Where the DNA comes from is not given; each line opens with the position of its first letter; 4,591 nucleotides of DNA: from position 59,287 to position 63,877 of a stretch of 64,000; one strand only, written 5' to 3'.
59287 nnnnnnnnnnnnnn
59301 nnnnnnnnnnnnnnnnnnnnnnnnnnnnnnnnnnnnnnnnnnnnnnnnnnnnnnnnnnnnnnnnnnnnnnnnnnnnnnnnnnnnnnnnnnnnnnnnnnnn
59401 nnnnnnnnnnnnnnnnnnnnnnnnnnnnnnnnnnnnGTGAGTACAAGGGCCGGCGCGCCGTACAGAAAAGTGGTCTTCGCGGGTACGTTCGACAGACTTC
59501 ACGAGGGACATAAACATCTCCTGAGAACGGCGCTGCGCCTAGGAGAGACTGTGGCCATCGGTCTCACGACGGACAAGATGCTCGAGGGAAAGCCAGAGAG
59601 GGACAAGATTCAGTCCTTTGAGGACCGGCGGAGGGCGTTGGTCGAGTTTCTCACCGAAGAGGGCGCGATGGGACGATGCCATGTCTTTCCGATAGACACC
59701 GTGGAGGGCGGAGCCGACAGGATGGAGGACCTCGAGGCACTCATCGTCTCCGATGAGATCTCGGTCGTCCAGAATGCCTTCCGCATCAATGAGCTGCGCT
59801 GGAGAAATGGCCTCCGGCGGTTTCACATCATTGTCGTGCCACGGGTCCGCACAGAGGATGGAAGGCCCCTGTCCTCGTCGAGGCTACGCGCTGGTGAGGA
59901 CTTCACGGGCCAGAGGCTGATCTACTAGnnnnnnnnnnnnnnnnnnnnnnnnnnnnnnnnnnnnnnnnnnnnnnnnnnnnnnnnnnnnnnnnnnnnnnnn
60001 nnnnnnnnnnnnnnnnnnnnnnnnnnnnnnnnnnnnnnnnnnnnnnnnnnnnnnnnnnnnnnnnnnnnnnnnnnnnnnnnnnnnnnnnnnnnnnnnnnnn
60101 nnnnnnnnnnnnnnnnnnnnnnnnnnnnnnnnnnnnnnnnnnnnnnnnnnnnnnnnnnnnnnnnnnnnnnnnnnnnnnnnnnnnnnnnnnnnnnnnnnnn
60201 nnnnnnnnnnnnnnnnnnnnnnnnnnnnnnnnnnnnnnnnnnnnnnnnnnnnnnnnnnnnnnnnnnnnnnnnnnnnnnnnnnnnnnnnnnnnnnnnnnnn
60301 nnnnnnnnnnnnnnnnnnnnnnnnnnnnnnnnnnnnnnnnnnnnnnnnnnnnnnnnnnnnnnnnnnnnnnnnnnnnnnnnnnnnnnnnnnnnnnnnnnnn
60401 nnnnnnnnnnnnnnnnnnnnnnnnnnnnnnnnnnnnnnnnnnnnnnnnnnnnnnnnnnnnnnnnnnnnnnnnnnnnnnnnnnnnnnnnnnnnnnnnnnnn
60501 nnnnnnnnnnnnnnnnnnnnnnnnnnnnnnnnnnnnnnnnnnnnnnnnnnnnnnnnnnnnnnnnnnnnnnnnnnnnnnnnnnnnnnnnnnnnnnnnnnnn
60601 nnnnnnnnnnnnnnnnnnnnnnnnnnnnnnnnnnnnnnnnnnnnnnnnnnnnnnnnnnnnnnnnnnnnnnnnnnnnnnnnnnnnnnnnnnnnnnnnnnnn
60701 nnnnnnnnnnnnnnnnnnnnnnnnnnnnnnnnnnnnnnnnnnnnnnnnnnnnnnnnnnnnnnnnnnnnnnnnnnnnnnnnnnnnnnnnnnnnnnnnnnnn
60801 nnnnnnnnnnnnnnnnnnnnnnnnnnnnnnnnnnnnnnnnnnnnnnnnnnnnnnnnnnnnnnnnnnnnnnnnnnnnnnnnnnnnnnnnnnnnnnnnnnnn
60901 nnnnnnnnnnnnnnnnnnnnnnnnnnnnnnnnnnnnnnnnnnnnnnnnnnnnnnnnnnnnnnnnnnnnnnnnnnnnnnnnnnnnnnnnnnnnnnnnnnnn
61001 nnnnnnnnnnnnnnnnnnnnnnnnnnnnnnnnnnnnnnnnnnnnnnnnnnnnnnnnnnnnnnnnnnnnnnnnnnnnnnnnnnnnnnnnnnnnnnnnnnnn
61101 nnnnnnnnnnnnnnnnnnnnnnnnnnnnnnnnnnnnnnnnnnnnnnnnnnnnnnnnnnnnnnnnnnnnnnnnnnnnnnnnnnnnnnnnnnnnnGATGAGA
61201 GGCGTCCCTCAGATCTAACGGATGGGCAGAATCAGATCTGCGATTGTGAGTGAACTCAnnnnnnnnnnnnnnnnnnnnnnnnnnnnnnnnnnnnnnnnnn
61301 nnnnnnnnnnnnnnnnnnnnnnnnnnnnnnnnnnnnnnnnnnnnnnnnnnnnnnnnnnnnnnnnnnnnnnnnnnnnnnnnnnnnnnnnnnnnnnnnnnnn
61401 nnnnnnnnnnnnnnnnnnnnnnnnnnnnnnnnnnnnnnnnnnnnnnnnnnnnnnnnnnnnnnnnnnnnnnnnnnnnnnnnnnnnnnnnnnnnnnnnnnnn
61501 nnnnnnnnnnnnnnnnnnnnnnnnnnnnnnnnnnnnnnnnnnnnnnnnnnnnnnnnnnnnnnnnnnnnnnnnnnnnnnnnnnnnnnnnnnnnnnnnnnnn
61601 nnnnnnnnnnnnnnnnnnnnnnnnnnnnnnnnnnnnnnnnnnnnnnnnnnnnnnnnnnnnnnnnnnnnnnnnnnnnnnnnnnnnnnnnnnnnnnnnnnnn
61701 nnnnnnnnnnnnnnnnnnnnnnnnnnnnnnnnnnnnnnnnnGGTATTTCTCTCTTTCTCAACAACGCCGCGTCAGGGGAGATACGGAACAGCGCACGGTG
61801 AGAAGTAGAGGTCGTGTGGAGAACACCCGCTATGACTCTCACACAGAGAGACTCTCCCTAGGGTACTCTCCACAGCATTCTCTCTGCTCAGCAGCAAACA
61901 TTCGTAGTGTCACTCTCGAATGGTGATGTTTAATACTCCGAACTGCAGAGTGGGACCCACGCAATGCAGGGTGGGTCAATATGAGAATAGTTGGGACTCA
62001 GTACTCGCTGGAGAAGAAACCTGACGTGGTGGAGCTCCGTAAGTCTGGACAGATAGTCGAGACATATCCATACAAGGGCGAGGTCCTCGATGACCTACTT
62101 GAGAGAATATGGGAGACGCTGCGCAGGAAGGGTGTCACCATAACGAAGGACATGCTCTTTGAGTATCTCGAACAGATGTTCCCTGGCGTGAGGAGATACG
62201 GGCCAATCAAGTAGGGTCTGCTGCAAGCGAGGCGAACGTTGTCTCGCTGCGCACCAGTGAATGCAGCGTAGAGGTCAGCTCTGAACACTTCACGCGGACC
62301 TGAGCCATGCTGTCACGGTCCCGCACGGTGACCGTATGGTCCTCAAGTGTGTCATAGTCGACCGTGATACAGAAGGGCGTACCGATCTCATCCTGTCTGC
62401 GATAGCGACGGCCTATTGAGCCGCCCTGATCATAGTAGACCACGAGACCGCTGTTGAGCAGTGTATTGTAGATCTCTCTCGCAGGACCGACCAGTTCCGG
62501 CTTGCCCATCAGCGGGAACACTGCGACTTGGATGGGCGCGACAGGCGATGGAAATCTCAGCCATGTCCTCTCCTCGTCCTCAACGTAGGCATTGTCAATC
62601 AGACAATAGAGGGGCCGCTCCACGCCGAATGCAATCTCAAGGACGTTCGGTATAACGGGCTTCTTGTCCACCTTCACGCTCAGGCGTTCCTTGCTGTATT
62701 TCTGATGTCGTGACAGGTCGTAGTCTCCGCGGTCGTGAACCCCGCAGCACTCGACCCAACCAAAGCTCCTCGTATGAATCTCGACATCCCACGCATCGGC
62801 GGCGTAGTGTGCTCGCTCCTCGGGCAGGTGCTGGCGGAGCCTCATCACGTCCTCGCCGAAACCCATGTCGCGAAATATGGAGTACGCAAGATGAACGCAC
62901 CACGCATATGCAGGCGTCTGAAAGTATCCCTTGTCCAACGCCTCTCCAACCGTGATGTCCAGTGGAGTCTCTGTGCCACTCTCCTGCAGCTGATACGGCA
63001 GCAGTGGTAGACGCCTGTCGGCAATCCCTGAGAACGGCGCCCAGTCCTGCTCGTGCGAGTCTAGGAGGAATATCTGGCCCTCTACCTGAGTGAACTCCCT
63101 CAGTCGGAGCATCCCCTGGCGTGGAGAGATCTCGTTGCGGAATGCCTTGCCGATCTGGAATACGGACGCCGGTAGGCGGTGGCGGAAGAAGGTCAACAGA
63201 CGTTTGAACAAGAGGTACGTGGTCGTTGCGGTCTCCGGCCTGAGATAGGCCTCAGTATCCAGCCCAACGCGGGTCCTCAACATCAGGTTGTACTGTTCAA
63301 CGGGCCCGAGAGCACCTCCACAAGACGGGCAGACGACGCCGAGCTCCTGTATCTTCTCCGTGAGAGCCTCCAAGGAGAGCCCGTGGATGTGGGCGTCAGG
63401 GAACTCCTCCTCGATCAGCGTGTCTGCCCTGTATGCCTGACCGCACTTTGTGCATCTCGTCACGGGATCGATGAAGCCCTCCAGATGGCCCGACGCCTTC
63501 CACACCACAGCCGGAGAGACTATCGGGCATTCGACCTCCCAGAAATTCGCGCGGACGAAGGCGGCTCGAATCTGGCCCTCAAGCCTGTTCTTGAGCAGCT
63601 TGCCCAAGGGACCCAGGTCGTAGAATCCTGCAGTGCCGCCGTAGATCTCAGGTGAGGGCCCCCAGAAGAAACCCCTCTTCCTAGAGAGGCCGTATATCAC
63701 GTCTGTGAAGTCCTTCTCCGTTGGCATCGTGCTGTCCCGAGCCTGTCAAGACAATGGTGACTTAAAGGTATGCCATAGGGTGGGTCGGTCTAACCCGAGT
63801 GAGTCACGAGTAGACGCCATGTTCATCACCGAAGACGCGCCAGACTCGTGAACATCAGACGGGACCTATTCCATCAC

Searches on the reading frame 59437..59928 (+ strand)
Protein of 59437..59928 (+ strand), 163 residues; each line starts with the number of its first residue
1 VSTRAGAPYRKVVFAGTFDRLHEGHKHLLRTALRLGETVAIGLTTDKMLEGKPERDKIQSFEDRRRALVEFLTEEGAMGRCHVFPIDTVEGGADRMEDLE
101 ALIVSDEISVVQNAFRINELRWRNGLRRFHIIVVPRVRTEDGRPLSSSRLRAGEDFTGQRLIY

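Call 11: search_protein_families(library=pfam, proteins=[window:59437-59928:+], max_evalue=0.01)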
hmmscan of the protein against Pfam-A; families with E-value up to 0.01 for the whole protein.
window:59437-59928:+ (163 aa): 2 families
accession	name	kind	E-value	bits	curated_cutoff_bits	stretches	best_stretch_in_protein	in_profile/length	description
PF01467.32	CTP_transf_like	-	5.5e-11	43.2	21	1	13-152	1-132/133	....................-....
PF06574.18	FAD_syn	-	0.0039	17.5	27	1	10-38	7-35/158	FAD synthetase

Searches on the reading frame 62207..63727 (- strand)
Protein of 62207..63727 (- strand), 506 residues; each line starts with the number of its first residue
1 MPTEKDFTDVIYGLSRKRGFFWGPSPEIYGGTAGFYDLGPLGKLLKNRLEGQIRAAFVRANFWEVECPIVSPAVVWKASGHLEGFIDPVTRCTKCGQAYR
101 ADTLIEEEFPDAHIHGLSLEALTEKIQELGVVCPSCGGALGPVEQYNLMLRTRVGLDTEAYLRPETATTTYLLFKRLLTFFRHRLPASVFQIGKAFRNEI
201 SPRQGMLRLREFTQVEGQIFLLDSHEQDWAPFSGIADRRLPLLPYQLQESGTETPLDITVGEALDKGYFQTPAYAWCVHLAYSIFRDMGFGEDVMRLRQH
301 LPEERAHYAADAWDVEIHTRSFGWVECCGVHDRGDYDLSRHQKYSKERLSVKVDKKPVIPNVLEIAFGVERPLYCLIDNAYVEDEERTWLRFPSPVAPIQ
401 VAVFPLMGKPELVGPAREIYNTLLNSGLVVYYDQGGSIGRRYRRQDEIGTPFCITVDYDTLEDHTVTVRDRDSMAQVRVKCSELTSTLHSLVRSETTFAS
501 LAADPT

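Call 11: search_protein_families(library=pfam, proteins=[window:62207-63727:-], max_evalue=0.01)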
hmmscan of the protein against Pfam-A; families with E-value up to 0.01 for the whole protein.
window:62207-63727:- (506 aa): 3 families
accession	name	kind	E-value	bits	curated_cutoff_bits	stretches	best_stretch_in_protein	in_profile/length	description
PF03129.25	HGTP_anticodon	-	3e-22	79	21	1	400-489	1-92/94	Anticodon binding domain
PF00587.30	tRNA-synt_2b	-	2.3e-13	51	29.3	1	157-224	8-74/179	tRNA synthetase class II core domain (G, H, P, S and T)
PF00152.25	tRNA-synt_2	-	0.0049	16.4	25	0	188-222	93-124/308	tRNA synthetases class II (D, K and N)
